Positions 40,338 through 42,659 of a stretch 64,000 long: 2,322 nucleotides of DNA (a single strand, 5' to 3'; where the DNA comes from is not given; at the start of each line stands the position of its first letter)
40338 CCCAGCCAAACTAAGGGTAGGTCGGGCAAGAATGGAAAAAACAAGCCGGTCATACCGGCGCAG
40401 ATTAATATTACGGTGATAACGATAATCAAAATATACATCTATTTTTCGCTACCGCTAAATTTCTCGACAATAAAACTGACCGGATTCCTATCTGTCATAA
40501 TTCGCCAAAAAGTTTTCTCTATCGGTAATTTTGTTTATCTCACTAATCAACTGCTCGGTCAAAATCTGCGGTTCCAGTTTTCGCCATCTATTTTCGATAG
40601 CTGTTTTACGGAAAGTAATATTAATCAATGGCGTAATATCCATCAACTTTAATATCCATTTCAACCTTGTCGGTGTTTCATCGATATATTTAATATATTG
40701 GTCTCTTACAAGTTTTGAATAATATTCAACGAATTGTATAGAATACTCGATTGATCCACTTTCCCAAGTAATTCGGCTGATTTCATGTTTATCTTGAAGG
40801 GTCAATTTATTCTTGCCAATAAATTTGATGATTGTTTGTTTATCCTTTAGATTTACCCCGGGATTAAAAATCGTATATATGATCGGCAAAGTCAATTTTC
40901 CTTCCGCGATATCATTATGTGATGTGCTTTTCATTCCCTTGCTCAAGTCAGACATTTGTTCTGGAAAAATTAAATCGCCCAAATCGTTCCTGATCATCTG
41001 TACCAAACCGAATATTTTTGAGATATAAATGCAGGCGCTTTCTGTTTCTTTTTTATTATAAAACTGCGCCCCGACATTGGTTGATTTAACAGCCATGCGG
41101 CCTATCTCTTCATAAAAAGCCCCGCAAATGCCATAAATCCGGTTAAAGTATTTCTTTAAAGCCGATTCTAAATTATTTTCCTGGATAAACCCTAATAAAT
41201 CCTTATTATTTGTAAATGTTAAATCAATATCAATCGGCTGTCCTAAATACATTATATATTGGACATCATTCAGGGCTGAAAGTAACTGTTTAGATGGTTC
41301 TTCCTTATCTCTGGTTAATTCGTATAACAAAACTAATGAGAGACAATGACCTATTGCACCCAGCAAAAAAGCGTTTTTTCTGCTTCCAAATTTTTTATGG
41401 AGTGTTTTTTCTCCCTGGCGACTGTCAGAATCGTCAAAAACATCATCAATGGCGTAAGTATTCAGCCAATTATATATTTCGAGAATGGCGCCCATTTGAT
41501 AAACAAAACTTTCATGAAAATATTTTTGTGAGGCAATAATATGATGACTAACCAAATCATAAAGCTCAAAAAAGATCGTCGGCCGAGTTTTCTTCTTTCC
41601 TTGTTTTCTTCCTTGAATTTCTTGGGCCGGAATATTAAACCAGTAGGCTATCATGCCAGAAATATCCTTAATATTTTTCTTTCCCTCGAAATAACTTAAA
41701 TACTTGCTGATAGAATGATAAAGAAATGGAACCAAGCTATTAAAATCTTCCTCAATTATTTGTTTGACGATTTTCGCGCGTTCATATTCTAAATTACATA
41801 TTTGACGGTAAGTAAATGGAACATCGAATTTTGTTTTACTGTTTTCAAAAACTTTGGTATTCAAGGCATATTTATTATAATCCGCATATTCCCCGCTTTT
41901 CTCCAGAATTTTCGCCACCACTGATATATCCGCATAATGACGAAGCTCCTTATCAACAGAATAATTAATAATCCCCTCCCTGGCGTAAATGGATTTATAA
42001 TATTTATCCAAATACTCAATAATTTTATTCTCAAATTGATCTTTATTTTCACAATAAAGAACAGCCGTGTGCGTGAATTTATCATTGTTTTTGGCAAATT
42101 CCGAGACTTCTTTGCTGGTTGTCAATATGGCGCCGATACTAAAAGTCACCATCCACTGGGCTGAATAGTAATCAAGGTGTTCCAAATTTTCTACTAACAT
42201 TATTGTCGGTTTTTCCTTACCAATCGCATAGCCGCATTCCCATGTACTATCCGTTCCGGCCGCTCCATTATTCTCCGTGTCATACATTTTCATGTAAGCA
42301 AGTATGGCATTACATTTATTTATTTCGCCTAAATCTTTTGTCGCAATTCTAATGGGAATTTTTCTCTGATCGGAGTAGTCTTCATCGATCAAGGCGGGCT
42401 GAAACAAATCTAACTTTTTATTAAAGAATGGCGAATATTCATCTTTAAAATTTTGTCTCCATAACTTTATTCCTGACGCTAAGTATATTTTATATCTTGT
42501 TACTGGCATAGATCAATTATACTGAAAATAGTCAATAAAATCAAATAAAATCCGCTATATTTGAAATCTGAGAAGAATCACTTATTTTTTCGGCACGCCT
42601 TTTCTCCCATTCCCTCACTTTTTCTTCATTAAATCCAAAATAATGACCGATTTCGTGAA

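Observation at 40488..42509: AT-rich gene encoding an unusual fusion: nucleoside 2-deoxyribosyltransferase-like (SLOG-fold) domain + trans-polyprenyl diphosphate synthase-like domain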

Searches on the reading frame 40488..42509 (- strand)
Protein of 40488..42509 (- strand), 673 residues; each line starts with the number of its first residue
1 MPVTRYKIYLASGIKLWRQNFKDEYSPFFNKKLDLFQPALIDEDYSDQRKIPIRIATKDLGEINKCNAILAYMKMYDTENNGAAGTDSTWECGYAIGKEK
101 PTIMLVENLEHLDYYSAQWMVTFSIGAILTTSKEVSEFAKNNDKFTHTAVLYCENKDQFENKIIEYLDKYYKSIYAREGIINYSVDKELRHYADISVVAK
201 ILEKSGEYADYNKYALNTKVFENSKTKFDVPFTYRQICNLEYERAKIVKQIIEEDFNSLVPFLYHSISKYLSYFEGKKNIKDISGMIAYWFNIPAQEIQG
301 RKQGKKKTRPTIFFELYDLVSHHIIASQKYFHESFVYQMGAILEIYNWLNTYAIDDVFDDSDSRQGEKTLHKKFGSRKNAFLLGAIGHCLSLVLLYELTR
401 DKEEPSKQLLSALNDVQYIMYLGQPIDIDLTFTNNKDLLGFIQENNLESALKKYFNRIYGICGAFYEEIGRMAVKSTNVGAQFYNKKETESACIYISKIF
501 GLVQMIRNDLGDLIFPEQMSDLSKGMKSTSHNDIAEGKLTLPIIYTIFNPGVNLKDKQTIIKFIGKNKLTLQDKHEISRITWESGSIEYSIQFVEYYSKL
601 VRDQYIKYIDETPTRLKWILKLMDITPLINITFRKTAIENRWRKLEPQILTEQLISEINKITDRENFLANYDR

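Call 3: search_protein_families(library=pfam, proteins=[window:40488-42509:-], max_evalue=1)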
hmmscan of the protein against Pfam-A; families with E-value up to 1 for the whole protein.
window:40488-42509:- (673 aa): 3 families
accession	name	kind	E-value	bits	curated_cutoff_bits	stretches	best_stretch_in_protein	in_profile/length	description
PF00348.22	polyprenyl_synt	-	1.1e-15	58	27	1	303-574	14-244/251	Polyprenyl synthetase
PF05014.21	Nuc_deoxyrib_tr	-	2.3e-05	25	28.8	1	18-112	13-103/117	Nucleoside 2-deoxyribosyltransferase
PF15891.11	Nuc_deoxyri_tr2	-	0.015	16.1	30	1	5-107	1-103/105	Nucleoside 2-deoxyribosyltransferase like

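Call 4: search_protein_families(library=ncbifam, proteins=[window:40488-42509:-], max_evalue=1)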
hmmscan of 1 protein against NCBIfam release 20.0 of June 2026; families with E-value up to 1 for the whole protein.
window:40488-42509:- (673 aa): 9 families
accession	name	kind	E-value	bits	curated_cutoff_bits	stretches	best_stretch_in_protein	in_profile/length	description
NF040698.1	IdsA_Meth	equivalog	2.2e-08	33.7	468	1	352-611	79-309/328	short chain isoprenyl diphosphate synthase IdsA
NF041003.1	GGPP_syn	equivalog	1.1e-06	28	500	1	336-604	62-299/326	geranylgeranyl diphosphate synthase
TIGR02749.1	prenyl_cyano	equivalog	3.9e-06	26.1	383.2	1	303-378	42-110/322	solanesyl diphosphate synthase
NF041169.1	f2_encap_cargo4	exception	4.8e-06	26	450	1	355-434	90-165/334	family 2 encapsulin nanocompartment cargo protein polyprenyl transferase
TIGR02748.1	GerC3_HepT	equivalog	0.00011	21.4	456.55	1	475-600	176-290/319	heptaprenyl diphosphate synthase component II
NF008140.0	PRK10888.1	equivalog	0.0073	15.7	412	1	339-550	69-247/323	octaprenyl diphosphate synthase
NF045549.1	GGPPsyn_IdsB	equivalog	0.087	11.9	475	1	351-401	101-150/346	geranylgeranyl diphosphate synthase IdsB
NF045485.1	FPPsyn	subfamily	0.16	11.1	275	0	358-404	82-127/288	farnesyl diphosphate synthase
NF042416.1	GFPPS_Mycobact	equivalog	0.27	10.2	600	1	323-378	55-108/350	bifunctional (2E,6E)-farnesyl/geranyl diphosphate synthase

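Call 5: search_solved_structures(query=window:40488-42509:-, max_evalue=10, show_alignments=3)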
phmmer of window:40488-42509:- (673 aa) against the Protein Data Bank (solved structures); distinct sequences matched with E-value up to 10: 29.
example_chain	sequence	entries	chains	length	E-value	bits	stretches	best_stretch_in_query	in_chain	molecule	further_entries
5jfq_A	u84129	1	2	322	0.00022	23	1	337-624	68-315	Geranylgeranyl Pyrophosphate Synthetase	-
3rmg_A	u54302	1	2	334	0.00072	21.3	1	463-603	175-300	Octaprenyl-diphosphate synthase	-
9k9b_A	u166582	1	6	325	0.0014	20.3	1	279-384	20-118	Solanesyl diphosphate synthase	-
9kcy_A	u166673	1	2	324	0.0032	19.2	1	295-384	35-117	Solanesyl diphosphate synthase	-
9k9c_A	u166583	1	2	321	0.0032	19.2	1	295-384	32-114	Solanesyl diphosphate synthase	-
5h9d_A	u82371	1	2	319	0.0044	18.7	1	335-452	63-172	Farnesyl pyrophosphate synthetase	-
9k99_A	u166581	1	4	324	0.0054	18.4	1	338-384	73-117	Solanesyl diphosphate synthase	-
4jxy_A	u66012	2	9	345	0.0061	18.2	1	338-550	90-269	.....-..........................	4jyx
9jr6_A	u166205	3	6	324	0.011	17.4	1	338-384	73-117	Probable solanesyl-diphosphate synthase 3, chloroplastic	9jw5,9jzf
9kbk_A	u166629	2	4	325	0.011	17.4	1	338-384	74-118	Probable solanesyl-diphosphate synthase 3, chloroplastic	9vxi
9jsc_A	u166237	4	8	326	0.011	17.4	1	338-384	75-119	Probable solanesyl-diphosphate synthase 3, chloroplastic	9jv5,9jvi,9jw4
9kaf_A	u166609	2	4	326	0.011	17.4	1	338-384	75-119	Probable solanesyl-diphosphate synthase 3, chloroplastic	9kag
9jqs_A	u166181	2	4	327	0.011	17.4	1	338-384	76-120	Probable solanesyl-diphosphate synthase 3, chloroplastic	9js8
9jv9_A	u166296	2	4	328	0.011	17.3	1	338-384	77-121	Probable solanesyl-diphosphate synthase 3, chloroplastic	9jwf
9kp1_B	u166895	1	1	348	0.085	14.4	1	352-557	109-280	Heptaprenyl diphosphate synthase component 2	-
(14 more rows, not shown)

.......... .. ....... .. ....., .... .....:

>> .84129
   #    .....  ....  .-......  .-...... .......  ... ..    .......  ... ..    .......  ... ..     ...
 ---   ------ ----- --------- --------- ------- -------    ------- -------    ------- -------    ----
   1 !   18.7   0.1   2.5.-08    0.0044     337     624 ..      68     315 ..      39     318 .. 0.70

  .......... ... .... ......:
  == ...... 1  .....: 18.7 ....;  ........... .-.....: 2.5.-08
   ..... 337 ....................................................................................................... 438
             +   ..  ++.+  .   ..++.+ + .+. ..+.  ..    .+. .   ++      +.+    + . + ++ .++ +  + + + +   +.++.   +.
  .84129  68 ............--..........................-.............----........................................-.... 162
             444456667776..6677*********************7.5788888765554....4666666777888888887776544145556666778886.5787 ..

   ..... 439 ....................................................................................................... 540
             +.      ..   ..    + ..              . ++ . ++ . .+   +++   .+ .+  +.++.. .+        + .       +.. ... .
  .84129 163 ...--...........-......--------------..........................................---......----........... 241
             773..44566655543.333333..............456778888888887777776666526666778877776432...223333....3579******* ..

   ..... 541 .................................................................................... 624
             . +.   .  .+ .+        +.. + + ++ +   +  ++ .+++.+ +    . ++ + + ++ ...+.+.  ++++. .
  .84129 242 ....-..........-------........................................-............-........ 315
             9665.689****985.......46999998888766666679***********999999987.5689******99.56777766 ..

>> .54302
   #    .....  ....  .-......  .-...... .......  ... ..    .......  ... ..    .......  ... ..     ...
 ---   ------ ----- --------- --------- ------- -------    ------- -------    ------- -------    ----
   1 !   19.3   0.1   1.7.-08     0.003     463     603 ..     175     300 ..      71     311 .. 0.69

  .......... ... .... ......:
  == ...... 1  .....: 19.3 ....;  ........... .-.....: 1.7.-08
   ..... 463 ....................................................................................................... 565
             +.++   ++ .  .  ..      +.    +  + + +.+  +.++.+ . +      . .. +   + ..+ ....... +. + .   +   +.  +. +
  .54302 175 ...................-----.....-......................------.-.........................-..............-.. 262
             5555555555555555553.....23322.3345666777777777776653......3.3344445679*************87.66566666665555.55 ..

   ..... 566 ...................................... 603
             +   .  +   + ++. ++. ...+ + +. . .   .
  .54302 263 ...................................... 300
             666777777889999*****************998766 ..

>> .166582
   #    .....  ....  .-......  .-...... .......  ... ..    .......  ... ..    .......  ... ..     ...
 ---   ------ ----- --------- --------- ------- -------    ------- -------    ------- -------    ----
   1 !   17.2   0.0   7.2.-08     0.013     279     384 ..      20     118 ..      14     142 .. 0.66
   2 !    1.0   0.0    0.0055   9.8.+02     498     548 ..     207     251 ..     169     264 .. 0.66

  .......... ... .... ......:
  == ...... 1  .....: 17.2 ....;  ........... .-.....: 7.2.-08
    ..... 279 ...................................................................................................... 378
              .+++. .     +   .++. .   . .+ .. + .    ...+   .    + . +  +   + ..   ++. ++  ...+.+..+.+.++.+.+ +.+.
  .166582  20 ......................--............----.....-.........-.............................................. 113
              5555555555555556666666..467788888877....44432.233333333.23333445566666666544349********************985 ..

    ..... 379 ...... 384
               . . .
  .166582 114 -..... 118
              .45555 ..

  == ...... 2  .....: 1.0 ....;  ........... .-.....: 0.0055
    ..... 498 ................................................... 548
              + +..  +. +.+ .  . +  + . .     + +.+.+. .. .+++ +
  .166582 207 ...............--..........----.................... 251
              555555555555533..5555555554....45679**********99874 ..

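Call 6: find_homologous_proteins(query=window:40488-42509:-, max_evalue=0.001)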
Query window:40488-42509:- (673 aa): 53 proteins with E <= 0.001 among 8000 candidates.
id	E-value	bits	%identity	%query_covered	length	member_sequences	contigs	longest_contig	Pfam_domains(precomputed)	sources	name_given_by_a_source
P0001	0.0e+0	1528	100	100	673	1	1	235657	PF00348.23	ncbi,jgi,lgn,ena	ncbi:MAG: polyprenyl synthetase family protein [Patescibacteria group bacterium]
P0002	0.0e+0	1220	79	100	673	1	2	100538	PF00348.23,PF05014.22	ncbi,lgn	-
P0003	0.0e+0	1219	79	100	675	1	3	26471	PF00348.23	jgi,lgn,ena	-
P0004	0.0e+0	1188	77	99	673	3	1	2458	PF00348.23,PF05014.22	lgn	-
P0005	0.0e+0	1188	78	100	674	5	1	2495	PF00348.23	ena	-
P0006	0.0e+0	1155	76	97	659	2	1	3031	PF00348.23,PF05014.22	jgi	-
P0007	0.0e+0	1154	74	100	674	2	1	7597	PF00348.23,PF05014.22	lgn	-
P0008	0.0e+0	1148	76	100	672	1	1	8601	PF00348.23,PF05014.22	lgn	-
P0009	0.0e+0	1147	74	100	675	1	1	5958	PF00348.23,PF05014.22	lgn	-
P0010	0.0e+0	1141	75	100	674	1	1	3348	PF00348.23,PF05014.22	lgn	-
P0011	0.0e+0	1121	72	99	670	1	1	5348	PF00348.23,PF05014.22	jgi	jgi:geranylgeranyl pyrophosphate synthase/nucleoside 2-deoxyribosyltransferase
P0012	0.0e+0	1032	68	99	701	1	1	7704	PF00348.23,PF05014.22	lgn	-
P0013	0.0e+0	1021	67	99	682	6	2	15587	PF00348.23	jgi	jgi:geranylgeranyl pyrophosphate synthase/nucleoside 2-deoxyribosyltransferase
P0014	5.0e-298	1008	66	100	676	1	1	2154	PF00348.23,PF05014.22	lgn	-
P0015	6.4e-295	998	65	99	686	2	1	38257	PF00348.23,PF05014.22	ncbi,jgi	ncbi:MAG: polyprenyl synthetase family protein [Candidatus Buchananbacteria bacterium]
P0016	3.9e-293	992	65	99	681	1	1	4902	PF00348.23,PF05014.22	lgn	-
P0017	1.8e-287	973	63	99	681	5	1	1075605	PF00348.23,PF05014.22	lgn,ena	-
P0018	4.1e-286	969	63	100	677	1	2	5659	PF00348.23,PF05014.22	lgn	-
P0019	1.2e-281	954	62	99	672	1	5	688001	PF00348.23,PF05014.22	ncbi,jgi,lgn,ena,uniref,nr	ncbi:MAG: hypothetical protein A2571_03310 [Candidatus Vogelbacteria bacterium RIFOXYD1_FULL_44_32]|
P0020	1.4e-276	937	60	100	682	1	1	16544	PF00348.23,PF05014.22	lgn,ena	-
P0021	2.2e-269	913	61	96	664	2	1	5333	PF00348.23,PF05014.22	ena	-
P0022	2.6e-268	910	63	96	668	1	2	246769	PF00348.23,PF05014.22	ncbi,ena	-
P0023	9.1e-268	908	61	97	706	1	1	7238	PF00348.23,PF05014.22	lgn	-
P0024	2.3e-211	722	50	99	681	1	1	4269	PF00348.23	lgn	-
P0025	8.1e-209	713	49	99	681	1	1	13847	PF00348.23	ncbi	-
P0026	7.7e-208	710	49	99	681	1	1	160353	PF00348.23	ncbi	-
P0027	1.0e-207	710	50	98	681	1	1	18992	PF00348.23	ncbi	-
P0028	1.0e-205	703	50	98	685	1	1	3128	PF00348.23,PF05014.22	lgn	-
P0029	4.5e-202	691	48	98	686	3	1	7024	PF00348.23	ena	-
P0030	4.8e-162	559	43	96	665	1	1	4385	PF00348.23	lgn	-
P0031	9.1e-162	558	42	100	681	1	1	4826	PF00348.23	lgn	-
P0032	2.7e-160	553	42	99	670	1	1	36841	PF00348.23,PF05014.22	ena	-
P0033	7.0e-159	548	43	98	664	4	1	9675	PF00348.23,PF05014.22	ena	-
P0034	4.4e-158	546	41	99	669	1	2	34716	PF00348.23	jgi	-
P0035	8.7e-158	545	42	96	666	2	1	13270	PF00348.23,PF05014.22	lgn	-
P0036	1.5e-157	544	41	96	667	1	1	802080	PF00348.23,PF05014.22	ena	-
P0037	1.7e-156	541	43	97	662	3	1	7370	PF00348.23,PF05014.22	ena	-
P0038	4.6e-156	539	42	98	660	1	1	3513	PF00348.23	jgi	-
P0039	8.5e-156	538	41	98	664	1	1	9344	PF00348.23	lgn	-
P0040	1.6e-155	537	42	95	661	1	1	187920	PF00348.23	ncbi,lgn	-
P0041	9.8e-155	535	43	95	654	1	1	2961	PF00348.23,PF05014.22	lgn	-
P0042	2.2e-154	534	41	97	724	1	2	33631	PF12728.14,PF00348.23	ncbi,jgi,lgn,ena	ncbi:MAG: polyprenyl synthetase family protein [Candidatus Paceibacterota bacterium]|jgi:excisionase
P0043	9.9e-154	531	40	98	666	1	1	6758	PF00348.23,PF05014.22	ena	-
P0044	9.4e-153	528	41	96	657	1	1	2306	PF00348.23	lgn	-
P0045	1.9e-152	527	41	95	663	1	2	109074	PF00348.23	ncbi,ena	-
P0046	2.9e-149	517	41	99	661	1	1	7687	PF00348.23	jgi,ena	-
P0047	4.1e-149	516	41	95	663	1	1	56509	PF00348.23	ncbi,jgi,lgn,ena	ncbi:MAG: polyprenyl synthetase family protein [Patescibacteria group bacterium]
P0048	7.2e-148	512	41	97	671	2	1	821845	PF00348.23,PF05014.22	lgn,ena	-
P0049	5.2e-147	509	39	97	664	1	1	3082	PF00348.23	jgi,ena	-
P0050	8.2e-142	492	41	96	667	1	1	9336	PF00348.23,PF05014.22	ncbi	-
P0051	3.8e-134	467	40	87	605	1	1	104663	PF00348.23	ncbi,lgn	-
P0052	3.4e-133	464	40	90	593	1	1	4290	PF00348.23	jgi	jgi:geranylgeranyl pyrophosphate synthase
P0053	3.1e-27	113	29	62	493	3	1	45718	PF00348.23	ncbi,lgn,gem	ncbi:MAG: polyprenyl synthetase family protein [Patescibacteria group bacterium]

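Call 12: find_related_loci(query=A1, collection=genome_contigs, flank=10000)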
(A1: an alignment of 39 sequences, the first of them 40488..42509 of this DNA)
Query A1 (673 aa) in genome_contigs; peptide patterns used: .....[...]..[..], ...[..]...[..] (x = any residue, [..] = any of these).
33 stretches matched a pattern; 19 encode a relative of the query (tblastn E <= 1e-3); 19 distinct loci.
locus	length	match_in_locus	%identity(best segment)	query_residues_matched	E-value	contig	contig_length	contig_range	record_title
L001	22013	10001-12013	65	5-671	0e+0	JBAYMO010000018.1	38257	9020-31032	MAG: Candidatus Buchananbacteria bacterium isolate SO_2016_LW1_41 scaffold00835_LW64-88_2016, whole genome shotgun seque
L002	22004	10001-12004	62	1-668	0e+0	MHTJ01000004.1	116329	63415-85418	MAG: Candidatus Vogelbacteria bacterium RIFOXYD1_FULL_44_32 rifoxyd1_full_scaffold_38, whole genome shotgun sequence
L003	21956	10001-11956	63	5-650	0e+0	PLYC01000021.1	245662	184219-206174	MAG: Candidatus Doudnabacteria bacterium isolate palsa_1336 73.20120700_P3D.308_contig_11217, whole genome shotgun seque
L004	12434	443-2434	49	5-665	0e+0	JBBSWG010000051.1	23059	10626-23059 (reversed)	MAG: Nanoarchaeota archaeon isolate H51-bin332_1 H51_bin332_1_000000000051, whole genome shotgun sequence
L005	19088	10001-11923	41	5-658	3e-160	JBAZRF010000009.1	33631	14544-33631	MAG: Candidatus Paceibacterota bacterium isolate SO_2017_GW1_141 NODE_5744_length_33631_cov_1.393356_OW334_2017, whole g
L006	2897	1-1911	44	6-658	3e-170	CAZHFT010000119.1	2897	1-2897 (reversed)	MAG TPA_asm: uncultured archaeon isolate binchicken_co181_599 genome assembly, contig: NODE_85475_length_2897_cov_3.7044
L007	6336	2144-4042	41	5-650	2e-158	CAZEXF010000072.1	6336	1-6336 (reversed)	MAG TPA_asm: uncultured archaeon isolate SRP214966_co4_448 genome assembly, contig: NODE_16795_length_6336_cov_4.140105,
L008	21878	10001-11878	41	5-644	4e-155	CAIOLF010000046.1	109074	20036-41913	MAG: Candidatus Buchananbacteria bacterium isolate AlinenSediments_bin-3511 genome assembly, contig: bin-3511:46/72, who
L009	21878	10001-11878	41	5-644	4e-155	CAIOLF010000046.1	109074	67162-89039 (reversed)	MAG: Candidatus Buchananbacteria bacterium isolate AlinenSediments_bin-3511 genome assembly, contig: bin-3511:46/72, who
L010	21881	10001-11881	42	5-646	6e-155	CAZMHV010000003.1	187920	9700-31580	MAG TPA_asm: uncultured Gammaproteobacteria bacterium isolate SRP342105_co1_345 genome assembly, contig: NODE_77_length_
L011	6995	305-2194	41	4-646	2e-155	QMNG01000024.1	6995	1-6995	MAG: candidate division Kazan bacterium isolate B79_G16 B79_Guay16_scaffold_10259, whole genome shotgun sequence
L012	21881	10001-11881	41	5-646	3e-154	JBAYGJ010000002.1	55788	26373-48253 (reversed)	MAG: Patescibacteria group bacterium isolate SO_2016_GW1_122 scaffold01152_OW334_2016, whole genome shotgun sequence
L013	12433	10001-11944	40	5-662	6e-154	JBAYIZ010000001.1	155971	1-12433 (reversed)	MAG: Candidatus Magasanikiibacteriota bacterium isolate SO_2016_GW1_43 scaffold00221_OW334_2016, whole genome shotgun se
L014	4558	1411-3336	40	5-655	1e-153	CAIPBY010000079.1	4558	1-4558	MAG: Candidatus Buchananbacteria bacterium isolate MJ120702A_bin-902 genome assembly, contig: bin-902:079/101, whole gen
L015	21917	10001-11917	41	6-658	6e-148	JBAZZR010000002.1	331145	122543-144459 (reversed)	MAG: Patescibacteria group bacterium isolate SO_2017_GW3_20 scaffold_3_c2_OW296A_2017, whole genome shotgun sequence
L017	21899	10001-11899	41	5-650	3e-158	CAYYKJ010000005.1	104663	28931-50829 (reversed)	MAG TPA_asm: uncultured archaeon isolate SRP141376_co1_226 genome assembly, contig: NODE_471_length_104663_cov_13.578225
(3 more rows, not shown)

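Call 15: search_protein_representatives(protein=window:40488-42509:-)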
Query: 673 residues. Proteins with E-value up to 0.001 (for the whole library): 107; up to 1e-10: 27; up to 1e-30: 9. The best 107 are listed.
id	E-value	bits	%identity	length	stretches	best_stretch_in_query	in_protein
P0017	5.7e-288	973.2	63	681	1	4-673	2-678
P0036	4.7e-158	544.0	42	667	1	4-652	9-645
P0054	4.6e-104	365.6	35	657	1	5-643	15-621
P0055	1.6e-82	294.5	41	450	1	292-646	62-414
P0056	4.6e-62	226.8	39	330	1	349-648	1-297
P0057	1.2e-58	215.6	66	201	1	521-668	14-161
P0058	5.6e-34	134.0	46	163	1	4-138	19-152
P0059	4.1e-33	131.2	43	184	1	5-172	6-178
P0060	8.0e-31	123.6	39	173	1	5-167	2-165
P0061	1.1e-30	123.1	40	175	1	6-173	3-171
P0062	1.3e-30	122.9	61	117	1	120-222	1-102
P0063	3.7e-29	118.1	34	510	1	275-635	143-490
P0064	1.1e-28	116.5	38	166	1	6-169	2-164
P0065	5.0e-28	114.4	37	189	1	4-171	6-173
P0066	1.5e-25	106.2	35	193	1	4-170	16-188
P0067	1.4e-20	89.7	35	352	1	339-624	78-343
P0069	4.1e-15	71.7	34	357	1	416-603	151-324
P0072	2.1e-13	66.1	30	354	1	341-600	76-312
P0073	8.5e-13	64.1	30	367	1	337-616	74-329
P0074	1.4e-12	63.3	26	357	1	375-624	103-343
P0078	1.0e-10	57.2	30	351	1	398-614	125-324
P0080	6.4e-10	54.6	28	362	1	343-622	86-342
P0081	8.2e-10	54.2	25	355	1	366-624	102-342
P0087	1.5e-08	50.0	32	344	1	348-597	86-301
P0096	6.8e-07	44.6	28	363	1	439-606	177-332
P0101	2.0e-06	43.0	27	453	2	449-589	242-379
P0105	5.0e-06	41.7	30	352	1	444-599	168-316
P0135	2.9e-04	35.9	26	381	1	451-609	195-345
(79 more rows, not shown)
